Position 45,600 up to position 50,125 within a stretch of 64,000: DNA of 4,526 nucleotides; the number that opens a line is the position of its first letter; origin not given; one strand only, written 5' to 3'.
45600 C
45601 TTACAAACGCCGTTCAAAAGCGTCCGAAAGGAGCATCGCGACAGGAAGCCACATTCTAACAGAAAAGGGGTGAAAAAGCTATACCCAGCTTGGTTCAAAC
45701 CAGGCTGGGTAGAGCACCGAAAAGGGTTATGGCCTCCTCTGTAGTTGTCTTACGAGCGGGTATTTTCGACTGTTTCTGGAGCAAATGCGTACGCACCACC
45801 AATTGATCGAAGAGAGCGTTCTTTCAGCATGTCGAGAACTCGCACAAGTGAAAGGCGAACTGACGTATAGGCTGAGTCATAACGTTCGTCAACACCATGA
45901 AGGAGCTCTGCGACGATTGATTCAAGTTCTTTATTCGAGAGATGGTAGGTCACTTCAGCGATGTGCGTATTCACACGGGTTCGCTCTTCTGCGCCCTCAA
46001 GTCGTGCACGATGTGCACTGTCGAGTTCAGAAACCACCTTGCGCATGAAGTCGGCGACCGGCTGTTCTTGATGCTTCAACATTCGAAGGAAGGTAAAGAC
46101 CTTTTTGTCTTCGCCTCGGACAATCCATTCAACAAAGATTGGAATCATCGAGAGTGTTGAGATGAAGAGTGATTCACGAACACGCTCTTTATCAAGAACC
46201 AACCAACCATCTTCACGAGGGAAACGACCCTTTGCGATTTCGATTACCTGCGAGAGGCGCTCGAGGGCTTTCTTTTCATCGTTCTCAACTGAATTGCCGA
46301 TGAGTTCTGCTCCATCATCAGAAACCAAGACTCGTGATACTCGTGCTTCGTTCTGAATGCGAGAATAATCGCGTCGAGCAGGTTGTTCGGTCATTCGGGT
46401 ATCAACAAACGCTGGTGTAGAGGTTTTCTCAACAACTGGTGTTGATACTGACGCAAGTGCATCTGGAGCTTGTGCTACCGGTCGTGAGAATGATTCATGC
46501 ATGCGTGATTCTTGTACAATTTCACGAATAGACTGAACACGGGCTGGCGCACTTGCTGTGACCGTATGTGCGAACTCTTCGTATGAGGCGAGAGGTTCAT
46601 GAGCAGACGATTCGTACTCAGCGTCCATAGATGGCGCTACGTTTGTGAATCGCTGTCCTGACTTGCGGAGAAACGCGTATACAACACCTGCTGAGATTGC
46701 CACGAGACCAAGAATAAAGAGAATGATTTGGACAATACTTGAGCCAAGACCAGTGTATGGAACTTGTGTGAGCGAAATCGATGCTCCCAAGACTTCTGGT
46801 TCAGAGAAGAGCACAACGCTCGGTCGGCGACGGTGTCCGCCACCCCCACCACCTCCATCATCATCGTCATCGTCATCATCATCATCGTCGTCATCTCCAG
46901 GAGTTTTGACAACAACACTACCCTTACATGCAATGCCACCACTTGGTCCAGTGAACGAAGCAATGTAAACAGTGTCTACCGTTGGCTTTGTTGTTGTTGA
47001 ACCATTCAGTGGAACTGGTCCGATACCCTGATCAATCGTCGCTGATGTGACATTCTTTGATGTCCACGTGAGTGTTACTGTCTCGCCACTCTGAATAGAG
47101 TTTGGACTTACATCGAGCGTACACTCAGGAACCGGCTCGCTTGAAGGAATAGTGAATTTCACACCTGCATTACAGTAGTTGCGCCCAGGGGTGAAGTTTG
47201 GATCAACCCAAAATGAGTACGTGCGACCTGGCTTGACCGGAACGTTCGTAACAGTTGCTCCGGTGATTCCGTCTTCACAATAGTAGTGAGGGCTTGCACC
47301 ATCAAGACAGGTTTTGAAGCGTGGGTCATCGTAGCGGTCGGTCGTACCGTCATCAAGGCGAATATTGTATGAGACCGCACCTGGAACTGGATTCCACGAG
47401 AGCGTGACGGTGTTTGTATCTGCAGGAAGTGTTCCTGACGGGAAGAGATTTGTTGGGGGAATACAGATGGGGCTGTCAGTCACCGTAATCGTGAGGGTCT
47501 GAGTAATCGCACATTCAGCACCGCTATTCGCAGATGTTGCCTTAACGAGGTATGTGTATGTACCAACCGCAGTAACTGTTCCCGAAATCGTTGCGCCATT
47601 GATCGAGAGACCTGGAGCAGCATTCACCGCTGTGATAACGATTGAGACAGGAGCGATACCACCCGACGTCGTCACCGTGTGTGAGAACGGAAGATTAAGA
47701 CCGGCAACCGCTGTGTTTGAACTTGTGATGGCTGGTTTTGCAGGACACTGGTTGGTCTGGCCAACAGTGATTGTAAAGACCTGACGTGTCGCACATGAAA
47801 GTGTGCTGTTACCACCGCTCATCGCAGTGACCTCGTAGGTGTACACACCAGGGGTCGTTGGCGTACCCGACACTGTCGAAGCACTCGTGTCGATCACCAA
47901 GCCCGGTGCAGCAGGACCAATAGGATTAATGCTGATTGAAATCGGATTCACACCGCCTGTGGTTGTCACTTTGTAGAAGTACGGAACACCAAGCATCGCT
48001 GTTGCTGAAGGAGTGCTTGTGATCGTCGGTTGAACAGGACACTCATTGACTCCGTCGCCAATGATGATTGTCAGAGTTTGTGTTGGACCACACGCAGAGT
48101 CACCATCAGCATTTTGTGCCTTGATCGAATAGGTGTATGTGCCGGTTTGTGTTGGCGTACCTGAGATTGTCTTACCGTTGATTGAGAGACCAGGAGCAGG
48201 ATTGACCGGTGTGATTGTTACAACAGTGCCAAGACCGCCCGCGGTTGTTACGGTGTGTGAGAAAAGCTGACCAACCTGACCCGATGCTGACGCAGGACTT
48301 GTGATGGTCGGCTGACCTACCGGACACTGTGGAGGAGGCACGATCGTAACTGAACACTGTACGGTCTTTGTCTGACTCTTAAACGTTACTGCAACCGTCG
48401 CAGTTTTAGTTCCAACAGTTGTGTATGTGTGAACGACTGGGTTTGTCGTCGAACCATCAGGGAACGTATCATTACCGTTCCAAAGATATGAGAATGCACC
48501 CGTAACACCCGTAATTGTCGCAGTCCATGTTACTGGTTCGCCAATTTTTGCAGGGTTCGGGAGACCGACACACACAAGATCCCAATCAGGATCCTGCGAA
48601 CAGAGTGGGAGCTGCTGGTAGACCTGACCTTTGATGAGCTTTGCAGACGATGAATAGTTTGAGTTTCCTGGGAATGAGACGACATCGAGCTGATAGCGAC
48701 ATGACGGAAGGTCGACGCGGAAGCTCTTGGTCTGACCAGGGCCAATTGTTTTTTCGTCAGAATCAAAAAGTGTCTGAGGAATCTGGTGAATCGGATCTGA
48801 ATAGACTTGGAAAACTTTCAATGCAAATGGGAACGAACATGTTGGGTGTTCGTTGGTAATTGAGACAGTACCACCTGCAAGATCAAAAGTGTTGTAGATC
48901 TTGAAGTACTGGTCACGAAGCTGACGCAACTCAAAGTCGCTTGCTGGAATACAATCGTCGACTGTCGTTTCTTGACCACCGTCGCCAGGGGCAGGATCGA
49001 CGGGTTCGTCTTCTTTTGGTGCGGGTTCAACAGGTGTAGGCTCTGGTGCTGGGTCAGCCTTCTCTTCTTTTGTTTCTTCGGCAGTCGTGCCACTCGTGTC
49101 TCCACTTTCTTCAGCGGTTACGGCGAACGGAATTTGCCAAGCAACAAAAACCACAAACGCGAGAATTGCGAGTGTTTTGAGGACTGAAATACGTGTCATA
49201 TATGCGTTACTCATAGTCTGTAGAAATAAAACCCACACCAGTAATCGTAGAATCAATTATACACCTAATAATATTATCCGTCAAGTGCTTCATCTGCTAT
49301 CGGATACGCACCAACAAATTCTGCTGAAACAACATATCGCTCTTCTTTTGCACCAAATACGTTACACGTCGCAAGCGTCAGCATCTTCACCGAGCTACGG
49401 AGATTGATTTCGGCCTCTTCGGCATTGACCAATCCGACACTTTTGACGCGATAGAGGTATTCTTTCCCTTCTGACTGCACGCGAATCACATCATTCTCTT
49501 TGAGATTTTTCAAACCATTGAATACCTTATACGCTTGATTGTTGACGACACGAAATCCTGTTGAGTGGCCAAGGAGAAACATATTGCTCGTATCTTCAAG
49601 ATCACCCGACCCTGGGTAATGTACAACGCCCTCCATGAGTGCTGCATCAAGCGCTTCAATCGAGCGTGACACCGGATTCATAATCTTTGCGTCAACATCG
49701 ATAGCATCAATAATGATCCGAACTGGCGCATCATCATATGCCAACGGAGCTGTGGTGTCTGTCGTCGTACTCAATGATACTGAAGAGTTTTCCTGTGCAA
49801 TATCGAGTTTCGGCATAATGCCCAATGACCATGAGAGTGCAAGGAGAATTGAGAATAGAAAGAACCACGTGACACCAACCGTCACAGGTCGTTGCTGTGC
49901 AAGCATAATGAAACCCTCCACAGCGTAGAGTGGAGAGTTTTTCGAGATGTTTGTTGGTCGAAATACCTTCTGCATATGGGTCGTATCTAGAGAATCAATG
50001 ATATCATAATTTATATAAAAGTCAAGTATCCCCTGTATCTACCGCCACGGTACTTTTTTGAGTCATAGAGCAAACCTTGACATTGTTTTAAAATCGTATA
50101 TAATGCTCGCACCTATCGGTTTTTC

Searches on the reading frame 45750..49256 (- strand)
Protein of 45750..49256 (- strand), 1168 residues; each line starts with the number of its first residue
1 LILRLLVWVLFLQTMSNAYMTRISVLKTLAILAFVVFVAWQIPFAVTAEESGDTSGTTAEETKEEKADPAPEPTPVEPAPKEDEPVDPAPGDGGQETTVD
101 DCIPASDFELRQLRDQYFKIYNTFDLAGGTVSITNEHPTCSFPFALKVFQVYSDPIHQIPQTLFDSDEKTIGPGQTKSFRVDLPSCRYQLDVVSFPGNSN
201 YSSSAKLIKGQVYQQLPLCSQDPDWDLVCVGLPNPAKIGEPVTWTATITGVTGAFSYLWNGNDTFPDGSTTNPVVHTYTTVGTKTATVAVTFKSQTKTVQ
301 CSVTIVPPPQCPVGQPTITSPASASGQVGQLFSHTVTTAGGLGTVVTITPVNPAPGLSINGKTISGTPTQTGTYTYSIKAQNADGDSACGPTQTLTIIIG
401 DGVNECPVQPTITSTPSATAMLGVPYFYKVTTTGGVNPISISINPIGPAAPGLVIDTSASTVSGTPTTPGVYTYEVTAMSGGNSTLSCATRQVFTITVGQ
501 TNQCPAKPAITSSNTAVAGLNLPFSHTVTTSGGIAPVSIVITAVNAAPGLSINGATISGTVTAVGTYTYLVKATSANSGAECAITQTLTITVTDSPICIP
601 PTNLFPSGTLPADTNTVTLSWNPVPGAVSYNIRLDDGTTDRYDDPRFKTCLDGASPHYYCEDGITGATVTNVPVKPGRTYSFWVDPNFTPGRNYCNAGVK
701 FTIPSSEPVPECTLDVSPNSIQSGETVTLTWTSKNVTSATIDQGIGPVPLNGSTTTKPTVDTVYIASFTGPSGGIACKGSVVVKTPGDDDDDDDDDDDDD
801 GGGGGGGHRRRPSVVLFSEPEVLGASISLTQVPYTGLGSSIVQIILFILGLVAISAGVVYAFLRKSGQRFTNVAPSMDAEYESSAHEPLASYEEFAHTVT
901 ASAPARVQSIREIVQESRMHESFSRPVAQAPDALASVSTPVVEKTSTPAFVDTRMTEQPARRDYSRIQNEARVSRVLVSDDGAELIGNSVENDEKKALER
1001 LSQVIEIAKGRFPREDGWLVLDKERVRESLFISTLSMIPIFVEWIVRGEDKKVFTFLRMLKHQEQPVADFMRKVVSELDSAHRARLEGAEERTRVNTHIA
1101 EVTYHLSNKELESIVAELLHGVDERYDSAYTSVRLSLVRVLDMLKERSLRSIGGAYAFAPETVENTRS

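Call 11: search_protein_families(library=pfam, proteins=[window:45750-49256:-], max_evalue=0.01)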
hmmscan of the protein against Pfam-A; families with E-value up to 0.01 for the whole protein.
window:45750-49256:- (1168 aa): 2 families
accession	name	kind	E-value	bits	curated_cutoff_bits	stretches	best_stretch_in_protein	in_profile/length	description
PF07495.19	Y_Y_Y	-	0.0014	18.9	26.6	0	560-592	33-64/65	Y_Y_Y domain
PF18911.6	PKD_4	-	0.0064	17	27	1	238-300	16-78/85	PKD domain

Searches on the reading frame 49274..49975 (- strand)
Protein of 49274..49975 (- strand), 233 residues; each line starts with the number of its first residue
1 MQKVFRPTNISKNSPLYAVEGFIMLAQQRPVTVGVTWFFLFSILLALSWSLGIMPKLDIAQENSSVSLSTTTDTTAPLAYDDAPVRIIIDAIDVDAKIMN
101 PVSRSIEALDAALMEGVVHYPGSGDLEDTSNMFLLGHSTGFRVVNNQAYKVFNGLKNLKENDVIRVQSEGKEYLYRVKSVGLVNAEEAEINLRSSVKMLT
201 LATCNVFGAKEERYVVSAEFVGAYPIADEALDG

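Call 11: search_protein_families(library=pfam, proteins=[window:49274-49975:-], max_evalue=0.01)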
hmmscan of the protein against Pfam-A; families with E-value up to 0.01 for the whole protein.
window:49274-49975:- (233 aa): 1 family
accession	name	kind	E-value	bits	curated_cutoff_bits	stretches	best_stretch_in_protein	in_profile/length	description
PF04203.18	Sortase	-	7.2e-21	74.7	26.6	1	88-220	2-124/125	Sortase domain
